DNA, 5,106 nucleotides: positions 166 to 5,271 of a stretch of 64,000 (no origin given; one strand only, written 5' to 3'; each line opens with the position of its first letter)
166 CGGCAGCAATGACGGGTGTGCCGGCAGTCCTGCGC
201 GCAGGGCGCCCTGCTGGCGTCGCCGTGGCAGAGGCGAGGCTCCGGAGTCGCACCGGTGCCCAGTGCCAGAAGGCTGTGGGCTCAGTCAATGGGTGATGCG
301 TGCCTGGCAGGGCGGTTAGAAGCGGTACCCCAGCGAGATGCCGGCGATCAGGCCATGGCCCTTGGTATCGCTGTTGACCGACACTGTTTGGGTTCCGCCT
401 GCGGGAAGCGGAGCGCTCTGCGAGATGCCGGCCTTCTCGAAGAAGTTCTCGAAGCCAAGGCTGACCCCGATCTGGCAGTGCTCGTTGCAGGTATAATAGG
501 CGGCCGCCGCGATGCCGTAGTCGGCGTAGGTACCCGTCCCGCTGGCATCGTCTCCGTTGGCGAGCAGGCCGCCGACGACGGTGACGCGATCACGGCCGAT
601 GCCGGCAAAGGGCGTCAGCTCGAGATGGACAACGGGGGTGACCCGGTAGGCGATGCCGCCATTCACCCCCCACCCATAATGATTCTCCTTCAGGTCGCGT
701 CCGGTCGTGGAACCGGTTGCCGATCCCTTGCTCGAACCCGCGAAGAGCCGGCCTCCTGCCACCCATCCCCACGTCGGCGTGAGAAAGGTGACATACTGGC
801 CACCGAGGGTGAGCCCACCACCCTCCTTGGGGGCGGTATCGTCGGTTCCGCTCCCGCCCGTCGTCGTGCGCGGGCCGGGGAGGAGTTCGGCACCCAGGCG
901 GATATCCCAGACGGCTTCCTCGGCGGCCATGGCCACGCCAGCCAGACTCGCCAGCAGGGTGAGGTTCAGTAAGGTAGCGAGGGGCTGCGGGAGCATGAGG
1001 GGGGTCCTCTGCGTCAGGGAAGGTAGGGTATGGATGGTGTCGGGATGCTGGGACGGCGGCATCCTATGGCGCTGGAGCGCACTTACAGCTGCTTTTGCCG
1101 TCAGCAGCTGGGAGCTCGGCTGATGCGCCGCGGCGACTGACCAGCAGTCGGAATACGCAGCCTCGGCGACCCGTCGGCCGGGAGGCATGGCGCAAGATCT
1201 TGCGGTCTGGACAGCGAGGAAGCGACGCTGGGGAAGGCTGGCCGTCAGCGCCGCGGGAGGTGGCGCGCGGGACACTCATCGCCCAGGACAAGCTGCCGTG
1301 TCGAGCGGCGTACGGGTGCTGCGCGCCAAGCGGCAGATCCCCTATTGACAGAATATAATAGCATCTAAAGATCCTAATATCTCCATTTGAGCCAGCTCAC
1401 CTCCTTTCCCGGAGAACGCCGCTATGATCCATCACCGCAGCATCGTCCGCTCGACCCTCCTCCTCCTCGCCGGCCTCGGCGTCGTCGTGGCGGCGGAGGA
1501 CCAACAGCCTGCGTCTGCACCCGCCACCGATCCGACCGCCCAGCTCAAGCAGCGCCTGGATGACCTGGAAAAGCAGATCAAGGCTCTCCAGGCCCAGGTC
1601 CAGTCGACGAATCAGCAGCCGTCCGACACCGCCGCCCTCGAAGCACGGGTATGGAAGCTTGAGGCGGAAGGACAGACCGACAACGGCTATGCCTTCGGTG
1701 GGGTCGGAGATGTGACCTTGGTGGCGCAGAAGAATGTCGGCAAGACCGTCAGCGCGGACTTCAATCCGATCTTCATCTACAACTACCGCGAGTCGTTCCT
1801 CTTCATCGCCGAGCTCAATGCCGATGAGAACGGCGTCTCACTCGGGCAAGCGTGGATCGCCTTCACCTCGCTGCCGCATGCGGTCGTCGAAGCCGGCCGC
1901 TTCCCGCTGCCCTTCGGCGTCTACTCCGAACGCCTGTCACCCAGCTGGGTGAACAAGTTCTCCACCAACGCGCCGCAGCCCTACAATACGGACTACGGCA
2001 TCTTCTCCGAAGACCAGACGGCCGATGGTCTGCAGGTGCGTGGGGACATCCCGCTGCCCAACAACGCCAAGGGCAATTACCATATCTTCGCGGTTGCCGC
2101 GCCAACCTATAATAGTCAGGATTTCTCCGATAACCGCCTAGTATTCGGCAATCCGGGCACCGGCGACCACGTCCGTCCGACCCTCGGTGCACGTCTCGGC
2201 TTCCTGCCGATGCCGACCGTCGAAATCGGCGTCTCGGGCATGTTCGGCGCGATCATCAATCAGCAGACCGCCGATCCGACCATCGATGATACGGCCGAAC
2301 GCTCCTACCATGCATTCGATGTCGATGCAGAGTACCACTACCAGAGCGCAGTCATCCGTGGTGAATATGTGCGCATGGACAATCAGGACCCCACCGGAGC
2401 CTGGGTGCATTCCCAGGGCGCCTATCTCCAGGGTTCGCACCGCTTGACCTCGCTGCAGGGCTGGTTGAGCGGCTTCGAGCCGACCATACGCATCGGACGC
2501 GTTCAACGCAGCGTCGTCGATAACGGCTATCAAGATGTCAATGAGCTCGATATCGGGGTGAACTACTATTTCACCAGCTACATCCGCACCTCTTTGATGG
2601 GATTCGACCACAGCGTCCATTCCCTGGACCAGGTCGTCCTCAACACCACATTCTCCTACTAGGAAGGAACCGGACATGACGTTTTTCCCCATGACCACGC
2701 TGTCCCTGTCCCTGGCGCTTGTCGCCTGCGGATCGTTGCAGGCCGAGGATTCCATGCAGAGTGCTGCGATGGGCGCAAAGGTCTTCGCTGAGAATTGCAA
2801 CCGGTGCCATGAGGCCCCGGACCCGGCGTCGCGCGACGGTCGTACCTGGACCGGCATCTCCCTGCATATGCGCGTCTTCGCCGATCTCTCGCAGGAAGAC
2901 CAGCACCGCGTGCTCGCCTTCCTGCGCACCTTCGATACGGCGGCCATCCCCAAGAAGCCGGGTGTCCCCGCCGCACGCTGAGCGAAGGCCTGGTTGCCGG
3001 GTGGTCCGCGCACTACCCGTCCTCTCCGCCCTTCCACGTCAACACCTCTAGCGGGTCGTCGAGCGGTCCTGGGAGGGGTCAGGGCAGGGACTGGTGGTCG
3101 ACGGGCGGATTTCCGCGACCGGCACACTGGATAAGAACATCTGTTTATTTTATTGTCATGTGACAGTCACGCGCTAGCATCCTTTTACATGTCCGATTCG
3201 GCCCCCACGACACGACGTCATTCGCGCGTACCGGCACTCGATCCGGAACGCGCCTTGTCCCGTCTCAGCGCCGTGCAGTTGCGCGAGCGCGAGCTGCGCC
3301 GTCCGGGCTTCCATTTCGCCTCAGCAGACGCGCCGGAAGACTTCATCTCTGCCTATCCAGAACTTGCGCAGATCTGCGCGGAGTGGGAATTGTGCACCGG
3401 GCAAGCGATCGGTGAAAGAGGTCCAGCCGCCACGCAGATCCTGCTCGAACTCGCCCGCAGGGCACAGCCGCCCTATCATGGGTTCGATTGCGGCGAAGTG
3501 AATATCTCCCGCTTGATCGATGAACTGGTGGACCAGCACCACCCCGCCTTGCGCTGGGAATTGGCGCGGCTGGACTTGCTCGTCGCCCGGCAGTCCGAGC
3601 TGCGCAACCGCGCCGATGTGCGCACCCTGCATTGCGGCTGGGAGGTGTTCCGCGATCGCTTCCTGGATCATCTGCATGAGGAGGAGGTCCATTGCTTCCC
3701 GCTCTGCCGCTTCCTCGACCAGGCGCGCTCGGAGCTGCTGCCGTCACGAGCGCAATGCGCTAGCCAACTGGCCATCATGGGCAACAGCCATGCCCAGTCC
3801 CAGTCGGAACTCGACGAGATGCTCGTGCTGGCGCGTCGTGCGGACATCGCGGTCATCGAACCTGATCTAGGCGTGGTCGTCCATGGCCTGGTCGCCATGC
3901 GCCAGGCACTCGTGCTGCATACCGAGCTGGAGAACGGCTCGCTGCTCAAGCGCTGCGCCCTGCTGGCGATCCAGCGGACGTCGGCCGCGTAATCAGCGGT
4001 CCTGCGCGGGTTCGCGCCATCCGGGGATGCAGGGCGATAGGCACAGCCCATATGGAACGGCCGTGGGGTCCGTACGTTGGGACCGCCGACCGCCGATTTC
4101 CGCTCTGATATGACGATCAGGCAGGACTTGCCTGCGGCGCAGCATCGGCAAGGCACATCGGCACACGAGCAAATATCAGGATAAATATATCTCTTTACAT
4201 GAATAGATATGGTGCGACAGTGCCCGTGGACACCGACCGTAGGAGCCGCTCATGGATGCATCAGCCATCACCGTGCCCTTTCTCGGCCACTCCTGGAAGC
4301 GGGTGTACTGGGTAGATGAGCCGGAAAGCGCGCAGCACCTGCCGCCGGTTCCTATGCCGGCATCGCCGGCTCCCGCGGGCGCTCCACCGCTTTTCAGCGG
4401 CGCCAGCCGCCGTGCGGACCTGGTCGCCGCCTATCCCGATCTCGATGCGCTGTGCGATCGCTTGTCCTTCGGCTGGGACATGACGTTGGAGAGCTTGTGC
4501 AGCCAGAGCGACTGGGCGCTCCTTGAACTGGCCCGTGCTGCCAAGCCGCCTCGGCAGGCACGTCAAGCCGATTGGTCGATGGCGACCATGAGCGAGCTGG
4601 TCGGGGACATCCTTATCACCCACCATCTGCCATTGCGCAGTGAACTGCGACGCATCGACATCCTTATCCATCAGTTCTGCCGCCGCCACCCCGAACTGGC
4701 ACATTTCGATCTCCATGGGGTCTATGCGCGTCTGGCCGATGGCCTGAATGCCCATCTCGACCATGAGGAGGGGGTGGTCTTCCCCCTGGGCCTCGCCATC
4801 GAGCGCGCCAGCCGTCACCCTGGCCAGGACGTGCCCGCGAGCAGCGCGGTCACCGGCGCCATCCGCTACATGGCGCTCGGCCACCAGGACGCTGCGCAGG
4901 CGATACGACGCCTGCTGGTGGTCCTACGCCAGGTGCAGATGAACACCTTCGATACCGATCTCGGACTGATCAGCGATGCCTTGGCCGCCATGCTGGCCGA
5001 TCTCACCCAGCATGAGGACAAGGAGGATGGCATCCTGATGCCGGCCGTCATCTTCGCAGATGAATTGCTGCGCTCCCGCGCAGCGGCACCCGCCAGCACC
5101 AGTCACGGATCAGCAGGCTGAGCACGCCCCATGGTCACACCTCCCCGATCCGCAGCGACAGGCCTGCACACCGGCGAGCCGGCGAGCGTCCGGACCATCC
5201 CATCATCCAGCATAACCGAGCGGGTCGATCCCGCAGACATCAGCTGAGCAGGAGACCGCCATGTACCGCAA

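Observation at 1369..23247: Seven copies of a 14-bp palindrome-like element (GGATAW-N2-WYATCY) mark a candidate Rrf2/NsrR-type regulon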

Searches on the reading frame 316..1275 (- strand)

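Call 7: search_protein_families(library=pfam, proteins=[window:316-1275:-], max_evalue=0.01)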
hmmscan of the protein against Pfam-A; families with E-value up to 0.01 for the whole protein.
window:316-1275:- (319 aa): 1 family
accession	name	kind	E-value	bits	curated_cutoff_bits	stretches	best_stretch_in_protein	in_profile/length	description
PF13505.12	OMP_b-brl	-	6e-05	23.7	28.7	1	107-319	5-175/175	Outer membrane protein beta-barrel domain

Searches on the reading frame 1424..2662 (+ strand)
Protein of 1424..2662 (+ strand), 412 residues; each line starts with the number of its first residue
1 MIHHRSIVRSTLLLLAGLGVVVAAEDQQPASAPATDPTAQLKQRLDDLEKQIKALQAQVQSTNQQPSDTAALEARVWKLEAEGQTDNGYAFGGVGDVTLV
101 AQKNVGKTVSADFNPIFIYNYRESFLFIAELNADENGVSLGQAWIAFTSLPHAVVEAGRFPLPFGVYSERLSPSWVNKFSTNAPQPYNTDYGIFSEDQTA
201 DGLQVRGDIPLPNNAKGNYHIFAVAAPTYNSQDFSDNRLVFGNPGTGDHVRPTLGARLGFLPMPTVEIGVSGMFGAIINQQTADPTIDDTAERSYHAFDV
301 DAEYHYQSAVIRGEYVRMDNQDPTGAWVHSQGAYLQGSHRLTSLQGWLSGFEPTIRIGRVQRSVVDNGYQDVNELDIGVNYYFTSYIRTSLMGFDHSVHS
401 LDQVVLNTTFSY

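Call 7: search_protein_families(library=pfam, proteins=[window:1424-2662:+], max_evalue=0.01)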
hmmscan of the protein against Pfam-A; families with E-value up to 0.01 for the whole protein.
window:1424-2662:+ (412 aa): 1 family
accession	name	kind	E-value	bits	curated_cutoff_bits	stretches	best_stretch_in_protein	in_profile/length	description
PF23991.1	DUF7310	-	0.00054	20.8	40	0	30-61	24-55/83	Coiled-coil region of unknown function (DUF7310)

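Call 22: search_protein_families(library=ncbifam, proteins=[window:1424-2662:+], max_evalue=0.001)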
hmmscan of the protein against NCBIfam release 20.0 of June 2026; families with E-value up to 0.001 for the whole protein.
window:1424-2662:+ (412 aa): 0 families

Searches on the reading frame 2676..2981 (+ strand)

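Call 7: search_protein_families(library=pfam, proteins=[window:2676-2981:+], max_evalue=0.01)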
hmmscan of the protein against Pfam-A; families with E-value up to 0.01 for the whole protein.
window:2676-2981:+ (101 aa): 1 family
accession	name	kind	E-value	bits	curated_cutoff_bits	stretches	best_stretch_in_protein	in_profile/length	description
PF13442.11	Cytochrome_CBB3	-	0.00066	20.4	27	1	30-59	3-33/68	Cytochrome C oxidase, cbb3-type, subunit III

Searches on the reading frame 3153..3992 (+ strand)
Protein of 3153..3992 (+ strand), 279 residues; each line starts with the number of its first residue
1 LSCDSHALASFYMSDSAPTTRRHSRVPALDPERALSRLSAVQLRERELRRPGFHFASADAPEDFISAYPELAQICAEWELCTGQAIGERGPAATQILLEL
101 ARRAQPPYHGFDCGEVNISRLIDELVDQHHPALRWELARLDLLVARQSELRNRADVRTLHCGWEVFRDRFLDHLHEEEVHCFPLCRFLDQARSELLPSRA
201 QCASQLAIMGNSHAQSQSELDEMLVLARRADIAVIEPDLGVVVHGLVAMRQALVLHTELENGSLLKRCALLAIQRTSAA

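Call 7: search_protein_families(library=pfam, proteins=[window:3153-3992:+], max_evalue=0.01)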
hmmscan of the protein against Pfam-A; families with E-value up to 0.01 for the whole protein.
window:3153-3992:+ (279 aa): 1 family
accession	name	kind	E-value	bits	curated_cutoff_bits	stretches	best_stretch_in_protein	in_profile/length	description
PF01814.28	Hemerythrin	-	2.2e-05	25.4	25.3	1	122-267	2-126/127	Hemerythrin HHE cation binding domain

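Call 22: search_protein_families(library=ncbifam, proteins=[window:3189-3992:+], max_evalue=0.001)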
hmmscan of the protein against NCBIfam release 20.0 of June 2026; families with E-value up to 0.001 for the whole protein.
window:3189-3992:+ (267 aa): 1 family
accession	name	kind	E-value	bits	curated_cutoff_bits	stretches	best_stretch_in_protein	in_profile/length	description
TIGR03652.1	FeS_repair_RIC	equivalog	4.6e-12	46.2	204.7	1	72-255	32-215/216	iron-sulfur cluster repair di-iron protein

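Call 46: find_related_loci(query=A1, collection=metagenome_contigs, flank=6000)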
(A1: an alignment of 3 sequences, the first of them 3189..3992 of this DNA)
Query A1 (267 aa) in metagenome_contigs; peptide patterns used: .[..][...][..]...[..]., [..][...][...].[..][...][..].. (x = any residue, [..] = any of these).
599 stretches matched a pattern (row limit reached: there are more); 10 encode a relative of the query (tblastn E <= 1e-3); 10 distinct loci.
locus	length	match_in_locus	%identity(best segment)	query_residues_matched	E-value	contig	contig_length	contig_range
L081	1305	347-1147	86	1-267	2e-164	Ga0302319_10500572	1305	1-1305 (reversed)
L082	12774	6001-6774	49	7-261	9e-73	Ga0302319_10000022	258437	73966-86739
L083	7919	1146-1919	49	7-261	9e-73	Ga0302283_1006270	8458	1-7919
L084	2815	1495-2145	38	41-256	5e-39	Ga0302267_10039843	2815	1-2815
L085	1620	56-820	34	1-253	6e-38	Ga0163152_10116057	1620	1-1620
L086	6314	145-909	35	1-253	7e-36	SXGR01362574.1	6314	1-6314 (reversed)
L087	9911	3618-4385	34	1-253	2e-33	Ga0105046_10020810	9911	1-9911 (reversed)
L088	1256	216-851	33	51-260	3e-21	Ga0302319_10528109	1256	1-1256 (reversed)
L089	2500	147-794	27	43-253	6e-18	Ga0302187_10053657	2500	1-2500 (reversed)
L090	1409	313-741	30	63-211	5e-6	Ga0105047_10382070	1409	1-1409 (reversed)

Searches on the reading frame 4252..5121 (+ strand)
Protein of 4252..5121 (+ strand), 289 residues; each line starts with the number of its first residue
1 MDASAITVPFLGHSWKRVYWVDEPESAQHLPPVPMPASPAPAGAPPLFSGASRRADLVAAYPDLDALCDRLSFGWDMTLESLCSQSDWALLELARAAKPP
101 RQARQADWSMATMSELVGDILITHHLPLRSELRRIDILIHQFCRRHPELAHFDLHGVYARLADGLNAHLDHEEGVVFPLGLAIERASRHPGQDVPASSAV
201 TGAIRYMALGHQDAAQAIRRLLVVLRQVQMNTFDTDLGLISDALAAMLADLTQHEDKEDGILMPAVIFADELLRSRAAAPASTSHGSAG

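Call 7: search_protein_families(library=pfam, proteins=[window:4252-5121:+], max_evalue=0.01)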
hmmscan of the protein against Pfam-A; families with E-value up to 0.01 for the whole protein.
window:4252-5121:+ (289 aa): 1 family
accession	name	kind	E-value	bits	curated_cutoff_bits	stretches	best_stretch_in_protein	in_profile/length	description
PF01814.28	Hemerythrin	-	1.2e-08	35.9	25.3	1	119-266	4-127/127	Hemerythrin HHE cation binding domain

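Call 22: search_protein_families(library=ncbifam, proteins=[window:4252-5121:+], max_evalue=0.001)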
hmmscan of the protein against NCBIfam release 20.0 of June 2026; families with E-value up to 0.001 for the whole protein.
window:4252-5121:+ (289 aa): 2 families
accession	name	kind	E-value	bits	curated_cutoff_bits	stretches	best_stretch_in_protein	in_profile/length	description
TIGR03652.1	FeS_repair_RIC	equivalog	4.4e-18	65.9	204.7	1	91-265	46-215/216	iron-sulfur cluster repair di-iron protein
NF008221.0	PRK10992.1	equivalog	1.6e-07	31.1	254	1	100-226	59-175/220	iron-sulfur cluster repair protein YtfE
